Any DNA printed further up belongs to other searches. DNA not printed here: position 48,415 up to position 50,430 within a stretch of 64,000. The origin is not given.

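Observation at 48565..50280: Soluble chemoreceptor built on a [FeFe]-hydrogenase-like sensor domain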

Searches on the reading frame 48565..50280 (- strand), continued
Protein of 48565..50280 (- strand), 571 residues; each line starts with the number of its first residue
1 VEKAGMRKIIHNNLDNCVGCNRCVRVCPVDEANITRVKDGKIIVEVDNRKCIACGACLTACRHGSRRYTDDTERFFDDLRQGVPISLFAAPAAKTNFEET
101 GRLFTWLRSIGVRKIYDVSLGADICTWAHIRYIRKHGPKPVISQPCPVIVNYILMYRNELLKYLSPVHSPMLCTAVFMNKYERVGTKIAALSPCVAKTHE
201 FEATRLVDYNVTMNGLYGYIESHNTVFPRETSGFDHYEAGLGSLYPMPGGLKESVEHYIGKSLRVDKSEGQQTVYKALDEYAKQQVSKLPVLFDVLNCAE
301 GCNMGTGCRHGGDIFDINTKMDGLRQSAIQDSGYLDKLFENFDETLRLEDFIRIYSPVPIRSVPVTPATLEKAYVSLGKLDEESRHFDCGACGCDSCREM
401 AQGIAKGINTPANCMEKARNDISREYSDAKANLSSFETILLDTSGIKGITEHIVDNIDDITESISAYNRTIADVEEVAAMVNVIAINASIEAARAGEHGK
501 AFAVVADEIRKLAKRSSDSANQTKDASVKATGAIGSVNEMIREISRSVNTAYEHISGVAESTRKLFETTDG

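Call 14: find_encoding_contigs(protein=P0047, flank=10000, max_places=2)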
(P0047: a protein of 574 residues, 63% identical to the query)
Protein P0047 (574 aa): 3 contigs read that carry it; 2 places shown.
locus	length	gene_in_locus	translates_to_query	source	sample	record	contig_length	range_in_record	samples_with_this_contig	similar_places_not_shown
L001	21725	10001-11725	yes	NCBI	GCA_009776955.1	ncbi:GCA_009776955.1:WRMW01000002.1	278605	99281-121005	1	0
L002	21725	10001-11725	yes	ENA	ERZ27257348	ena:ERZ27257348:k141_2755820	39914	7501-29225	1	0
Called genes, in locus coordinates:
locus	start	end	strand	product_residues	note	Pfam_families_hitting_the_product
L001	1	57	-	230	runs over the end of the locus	PF02683:DsbD_TM, PF13386:DsbD_2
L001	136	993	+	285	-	PF18089:DAPG_hydrolase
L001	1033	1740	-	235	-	-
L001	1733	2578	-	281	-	PF00005:ABC_tran, PF13304:AAA_21 (faint)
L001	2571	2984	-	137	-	PF00392:GntR (weak)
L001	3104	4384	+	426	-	PF09861:Lar_N, PF21113:LarA_C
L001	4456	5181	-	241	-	PF01182:Glucosamine_iso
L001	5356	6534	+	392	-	PF01996:F420_ligase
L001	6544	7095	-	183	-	PF03205:MobB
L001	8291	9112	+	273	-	PF04383:KilA-N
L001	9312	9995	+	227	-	PF01259:SAICAR_synt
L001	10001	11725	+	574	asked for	PF12797:Fer4_2 (faint), PF12837:Fer4_6 (faint), PF12838:Fer4_7, PF13187:Fer4_9 (weak), PF13237:Fer4_10, PF02906:Fe_hyd_lg_C, PF04060:FeS (weak), PF00015:MCPsignal, +2 more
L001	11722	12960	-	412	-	PF05977:MFS_3, PF07690:MFS_1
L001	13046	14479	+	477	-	PF00682:HMGL-like, PF02436:PYC_OADA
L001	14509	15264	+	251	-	-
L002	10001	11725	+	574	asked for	PF12797:Fer4_2 (faint), PF12837:Fer4_6 (faint), PF12838:Fer4_7, PF13187:Fer4_9 (weak), PF13237:Fer4_10, PF02906:Fe_hyd_lg_C, PF04060:FeS (weak), PF00015:MCPsignal, +2 more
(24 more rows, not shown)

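Call 37: predict_structure(alignment_id=A1)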
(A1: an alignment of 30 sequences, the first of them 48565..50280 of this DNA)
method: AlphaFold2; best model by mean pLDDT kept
length: 571 residues; sequences in the alignment: 30
mean_pLDDT: 73.5   pTM: 0.63
mean pLDDT of the five models: 73.5, 72.6, 71.5, 69.1, 59.9
residues with pLDDT >= 90: 86; 70-90: 219; 50-70: 243; < 50: 23
segments of 3 or more residues with pLDDT < 50: 1-5, 243-249, 303-309
pLDDT, mean of each block of 10 residues (from residue 1): 50 59 72 68 67 76 70 94 91 71 92 87 87 89 83 88 90 91 92 82 89 88 91 70 49 76 78 83 88 76 44 57 57 73 91 85 79 81 69 68 74 59 61 59 63 63 66 68 65 64 68 69 68 66 66 67 60 39
secondary structure, 60 per line:
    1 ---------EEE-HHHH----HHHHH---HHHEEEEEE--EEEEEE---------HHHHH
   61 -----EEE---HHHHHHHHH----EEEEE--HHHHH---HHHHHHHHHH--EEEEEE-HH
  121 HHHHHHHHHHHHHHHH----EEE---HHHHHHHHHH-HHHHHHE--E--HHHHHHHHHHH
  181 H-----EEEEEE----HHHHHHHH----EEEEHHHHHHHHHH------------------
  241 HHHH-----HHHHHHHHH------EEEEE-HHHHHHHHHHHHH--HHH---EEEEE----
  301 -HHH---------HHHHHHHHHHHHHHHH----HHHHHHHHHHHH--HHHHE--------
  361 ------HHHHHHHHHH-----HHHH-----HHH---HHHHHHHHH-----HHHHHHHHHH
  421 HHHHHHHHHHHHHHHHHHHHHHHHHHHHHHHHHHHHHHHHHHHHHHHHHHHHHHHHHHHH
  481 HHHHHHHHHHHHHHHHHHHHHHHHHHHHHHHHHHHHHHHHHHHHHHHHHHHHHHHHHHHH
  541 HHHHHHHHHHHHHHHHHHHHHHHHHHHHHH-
elements in order: E10-12 H14-17 H22-26 E33-38 E41-46 H56-60 E66-68 H72-80 E85-89 H92-96 H100-109 E112-117 H119-136 E141-143 H147-156 H158-163 H170-181 E187-192 H197-204 E209-212 H213-222 H241-244 H250-258 E265-269 H271-283 E292-296 H314-329 H334-345 H348-351 H367-376 H382-385 H397-405 H411-570

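Call 41: fold_search(model_id=the predicted structure, library=pdb)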
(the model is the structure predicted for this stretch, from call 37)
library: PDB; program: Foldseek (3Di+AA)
matches with E <= 10: 328; with E <= 0.001: 66
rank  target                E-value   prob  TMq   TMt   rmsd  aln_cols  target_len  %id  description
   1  8zqd_A                3.3e-16  1.00  0.50  0.46   4.9       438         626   21  Anaerobically isolated active [FeFe]-hydrogenase CbA5H (released 2025-01-01)
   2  7p8n_a                1.1e-15  1.00  0.48  0.44   4.9       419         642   20  TmHydABC- T. maritima hydrogenase with bridge closed (released 2022-09-14)
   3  8a6t_A                3.5e-15  1.00  0.51  0.51   5.0       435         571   18  Cryo-EM structure of the electron bifurcating Fe-Fe hydrogenase HydABC complex from Thermoanaerobacter kivui in the re (released 2023-02-15)
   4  6gm8_A                3.1e-14  1.00  0.49  0.48   5.8       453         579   20  [FeFe]-hydrogenase CpI from Clostridium pasteurianum, variant E282Q (released 2018-11-07)
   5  7p5h_A                3.9e-14  1.00  0.48  0.49   4.8       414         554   20  TmHydABC- D2 map (released 2022-09-14)
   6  9f46_B                4.1e-14  1.00  0.48  0.45   5.2       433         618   19  crystal structure of apo-[FeFe]-hydrogenase CbA5H from Clostridium beijerinckii (released 2024-12-18)
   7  7q4w_A                6.6e-14  1.00  0.52  0.51   4.8       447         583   18  CryoEM structure of electron bifurcating Fe-Fe hydrogenase HydABC complex A. woodii in the oxidised state (released 2023-02-15)
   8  9f46_A                7.8e-14  1.00  0.48  0.44   5.3       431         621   19  crystal structure of apo-[FeFe]-hydrogenase CbA5H from Clostridium beijerinckii (released 2024-12-18)
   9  6glz_A                1.1e-13  1.00  0.47  0.47   5.9       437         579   20  [FeFe]-hydrogenase CpI from Clostridium pasteurianum, variant C299D (released 2018-11-07)
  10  4xdc_B                1.1e-13  1.00  0.47  0.47   5.6       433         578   20  Active semisynthetic [FeFe]-hydrogenase CpI with aza-dithiolato-bridged [2Fe] cofactor (released 2015-11-11)
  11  5la3_A                1.2e-13  1.00  0.46  0.46   5.9       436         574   19  [FeFe]-hydrogenase CpI from Clostridium pasteurianum, variant E279A (released 2017-06-21)
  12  8aj6_A                1.4e-13  1.00  0.47  0.46   6.1       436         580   21  cyanide-bound [FeFe]-hydrogenase I from Clostridium pasteurianum (CpI) (released 2022-12-14)
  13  6yf4_A                1.5e-13  1.00  0.47  0.46   6.0       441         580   19  [FeFe]-hydrogenase I from Clostridium pasteurianum (CpI), variant E279D (released 2020-09-02)
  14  7qhf_A                1.6e-13  1.00  0.47  0.47   5.8       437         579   20  [FeFe]-hydrogenase I from Clostridium pasteurianum (CpI), variant G302S (released 2023-09-27)
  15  9gnk                  1.8e-13  1.00  0.48  0.56   7.3       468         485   18  Desulfovibrio desulfuricans [FeFe]-hydrogenase variant with both subunits linked by a 13 amino acid linker peptide deriv (released 2025-09-24)
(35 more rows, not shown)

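Call 50: search_protein_families(library=pfam, alignment_id=A3, max_evalue=0.00001)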
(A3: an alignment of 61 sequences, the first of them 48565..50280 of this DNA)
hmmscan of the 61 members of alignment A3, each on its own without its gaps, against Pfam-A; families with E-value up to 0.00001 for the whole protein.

A. member 1, window:48565-50280:- (571 aa): 9 families
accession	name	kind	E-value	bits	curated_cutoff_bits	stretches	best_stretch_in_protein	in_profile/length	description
PF02906.19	Fe_hyd_lg_C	-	4.9e-24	85.7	22.1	1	90-305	8-244/245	Iron only hydrogenase large subunit, C-terminal domain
PF00015.26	MCPsignal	-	3e-22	79.7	34.6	1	451-565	19-133/172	Methyl-accepting chemotaxis protein (MCP) signalling domain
PF12838.12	Fer4_7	-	6e-09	36.7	27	1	16-64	1-51/52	4Fe-4S dicluster domain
PF13237.11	Fer4_10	-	6.4e-09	36.1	25.5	1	11-61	3-52/53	4Fe-4S dicluster domain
PF00037.32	Fer4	-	2e-07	30.9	21.1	0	13-30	4-21/24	4Fe-4S binding domain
PF13187.11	Fer4_9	-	3.6e-07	30.6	27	1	16-64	1-50/52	4Fe-4S dicluster domain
PF12837.12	Fer4_6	-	3.6e-07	30.2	25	0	9-29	1-21/24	4Fe-4S binding domain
PF14697.11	Fer4_21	-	2.4e-06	28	35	0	8-31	32-55/59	4Fe-4S dicluster domain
PF12797.12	Fer4_2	-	5e-06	26.6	24.5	0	10-29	3-22/22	4Fe-4S binding domain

B. families by the number of members that match (of 61 scanned): 28 families (the first 25 are shown)
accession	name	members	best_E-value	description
PF02906.19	Fe_hyd_lg_C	61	7.3e-35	Iron only hydrogenase large subunit, C-terminal domain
PF12838.12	Fer4_7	55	6.4e-11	4Fe-4S dicluster domain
PF13237.11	Fer4_10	53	1.5e-10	4Fe-4S dicluster domain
PF00037.32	Fer4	48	1.2e-12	4Fe-4S binding domain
PF12837.12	Fer4_6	42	1.7e-11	4Fe-4S binding domain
PF13187.11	Fer4_9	39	2.2e-08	4Fe-4S dicluster domain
PF14697.11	Fer4_21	25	6.9e-11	4Fe-4S dicluster domain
PF00015.26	MCPsignal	24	2.1e-45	Methyl-accepting chemotaxis protein (MCP) signalling domain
PF04060.18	FeS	24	4.9e-08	Putative Fe-S cluster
PF02518.31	HATPase_c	21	2.9e-32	Histidine kinase-, DNA gyrase B-, and HSP90-like ATPase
PF00512.31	HisKA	20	1.7e-23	His Kinase A (phospho-acceptor) domain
PF00072.30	Response_reg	18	1.6e-48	Response regulator receiver domain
PF12797.12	Fer4_2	15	6.1e-10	4Fe-4S binding domain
PF01590.32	GAF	8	1.6e-09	GAF domain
PF00990.26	GGDEF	6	6.8e-47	Diguanylate cyclase, GGDEF domain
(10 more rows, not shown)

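Call 55: find_related_loci(query=A1, collection=genome_contigs, flank=10000)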
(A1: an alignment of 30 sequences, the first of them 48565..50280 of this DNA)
Query A1 (571 aa) in genome_contigs; peptide patterns used: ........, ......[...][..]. (x = any residue, [..] = any of these).
512 stretches matched a pattern; 499 encode a relative of the query (tblastn E <= 1e-3); the best 80 are kept; 80 distinct loci.
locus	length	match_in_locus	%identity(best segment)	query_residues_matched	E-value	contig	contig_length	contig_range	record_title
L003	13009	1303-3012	62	1-567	0e+0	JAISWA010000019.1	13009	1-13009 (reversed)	MAG: Clostridiales bacterium isolate Mx356_bin65 k119_512682, whole genome shotgun sequence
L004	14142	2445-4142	62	6-565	0e+0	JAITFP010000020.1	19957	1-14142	MAG: Candidatus Fibrimonadaceae bacterium isolate Nx346_bin46 k119_1615450, whole genome shotgun sequence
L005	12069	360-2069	63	6-567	0e+0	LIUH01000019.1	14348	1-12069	MAG: Fibrobacteria bacterium GUT31 contig_1276, whole genome shotgun sequence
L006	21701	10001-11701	63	7-567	0e+0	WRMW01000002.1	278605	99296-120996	MAG: Clostridiales bacterium isolate Th196P3bin99 Ga0099364_10000010, whole genome shotgun sequence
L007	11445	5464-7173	63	6-567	0e+0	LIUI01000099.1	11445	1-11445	MAG: Fibrobacteria bacterium GUT307 contig_41331, whole genome shotgun sequence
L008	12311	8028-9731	61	6-566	0e+0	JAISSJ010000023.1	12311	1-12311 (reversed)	MAG: Candidatus Fibrimonas sp. isolate Mcx344_bin28 k119_109412, whole genome shotgun sequence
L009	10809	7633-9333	60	6-565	0e+0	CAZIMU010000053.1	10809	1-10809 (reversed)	MAG TPA_asm: uncultured Fibrobacteraceae bacterium isolate SRP098377_co1_7 genome assembly, contig: NODE_1081_length_108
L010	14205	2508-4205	61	6-565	0e+0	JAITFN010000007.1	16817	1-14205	MAG: Candidatus Fibrimonadaceae bacterium isolate Nx346_bin40 k119_1727481, whole genome shotgun sequence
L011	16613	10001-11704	60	6-569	0e+0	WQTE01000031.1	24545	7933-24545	MAG: Oscillospiraceae bacterium isolate Co191P3bin61 JGI24695J34938_10001089, whole genome shotgun sequence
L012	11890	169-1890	60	5-571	0e+0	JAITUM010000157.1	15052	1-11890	MAG: Candidatus Fibrimonadaceae bacterium isolate Spi319_bin2 k119_1358457, whole genome shotgun sequence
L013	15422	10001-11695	61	6-570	0e+0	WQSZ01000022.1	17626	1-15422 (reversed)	MAG: Candidatus Fibrimonadales bacterium isolate Co191P3bin40 JGI24695J34938_10001798, whole genome shotgun sequence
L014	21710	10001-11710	61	6-566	0e+0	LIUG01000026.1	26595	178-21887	MAG: Candidatus Fibrimonas termitidis isolate GUT221 contig_1277, whole genome shotgun sequence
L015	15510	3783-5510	60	2-568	0e+0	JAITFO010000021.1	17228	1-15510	MAG: Candidatus Fibrimonadaceae bacterium isolate Nx346_bin45 k119_542734, whole genome shotgun sequence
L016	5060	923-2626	59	6-566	0e+0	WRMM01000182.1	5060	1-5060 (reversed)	MAG: Candidatus Fibrimonadales bacterium isolate Th196P3bin8 Ga0099364_10046631, whole genome shotgun sequence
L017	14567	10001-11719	57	6-571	0e+0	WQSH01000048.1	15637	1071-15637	MAG: Oscillospiraceae bacterium isolate Co191P1bin82 JGI24694J35173_10002307, whole genome shotgun sequence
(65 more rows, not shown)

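Call 60: find_encoding_contigs(protein=P0004, flank=10000, max_places=2)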
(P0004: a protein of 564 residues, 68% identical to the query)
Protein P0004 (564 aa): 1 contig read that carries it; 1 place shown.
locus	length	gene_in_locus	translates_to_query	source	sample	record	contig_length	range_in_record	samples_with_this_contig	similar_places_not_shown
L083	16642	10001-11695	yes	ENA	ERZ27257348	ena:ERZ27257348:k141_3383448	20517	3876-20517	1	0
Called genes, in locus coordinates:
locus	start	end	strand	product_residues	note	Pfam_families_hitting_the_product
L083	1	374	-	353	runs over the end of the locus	PF01264:Chorismate_synt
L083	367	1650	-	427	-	PF00275:EPSP_synthase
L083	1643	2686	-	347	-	PF00465:Fe-ADH (weak), PF13685:Fe-ADH_2, PF01761:DHQ_synthase, PF24621:DHQS_C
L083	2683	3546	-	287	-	PF02153:PDH_N, PF20463:PDH_C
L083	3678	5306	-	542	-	PF02776:TPP_enzyme_N, PF00205:TPP_enzyme_M, PF02775:TPP_enzyme_C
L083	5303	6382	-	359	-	PF00180:Iso_dh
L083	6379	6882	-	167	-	PF00694:Aconitase_C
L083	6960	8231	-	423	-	PF00330:Aconitase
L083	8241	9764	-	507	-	PF00682:HMGL-like, PF22617:HCS_D2, PF08502:LeuA_dimer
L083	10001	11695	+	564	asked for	PF00037:Fer4 (faint), PF12797:Fer4_2 (faint), PF12838:Fer4_7, PF13187:Fer4_9 (weak), PF13237:Fer4_10, PF12837:Fer4_6 (weak), PF02906:Fe_hyd_lg_C, PF00015:MCPsignal, +1 more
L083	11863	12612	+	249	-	-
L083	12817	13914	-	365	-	PF01594:AI-2E_transport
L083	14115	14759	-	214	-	PF03358:FMN_red (weak)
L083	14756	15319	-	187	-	PF03358:FMN_red (weak)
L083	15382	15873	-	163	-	PF10400:Vir_act_alpha_C (weak)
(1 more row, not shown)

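Call 61: find_encoding_contigs(protein=P0002, flank=10000, max_places=2)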
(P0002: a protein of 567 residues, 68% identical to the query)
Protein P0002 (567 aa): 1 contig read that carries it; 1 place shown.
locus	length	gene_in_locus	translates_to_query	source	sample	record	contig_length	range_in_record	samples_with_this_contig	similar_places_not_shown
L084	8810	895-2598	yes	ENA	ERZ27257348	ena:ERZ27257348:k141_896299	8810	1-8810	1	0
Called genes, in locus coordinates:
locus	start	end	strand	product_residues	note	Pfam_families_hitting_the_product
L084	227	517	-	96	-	-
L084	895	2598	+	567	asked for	PF12838:Fer4_7, PF13183:Fer4_8 (faint), PF13187:Fer4_9, PF13237:Fer4_10, PF02906:Fe_hyd_lg_C, PF04060:FeS (weak), PF00015:MCPsignal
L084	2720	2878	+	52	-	-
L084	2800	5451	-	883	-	PF01326:PPDK_N, PF00391:PEP-utilizers, PF02896:PEP-utilizers_C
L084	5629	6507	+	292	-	PF13145:Rotamase_2, PF13616:Rotamase_3, PF00639:Rotamase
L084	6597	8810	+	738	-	?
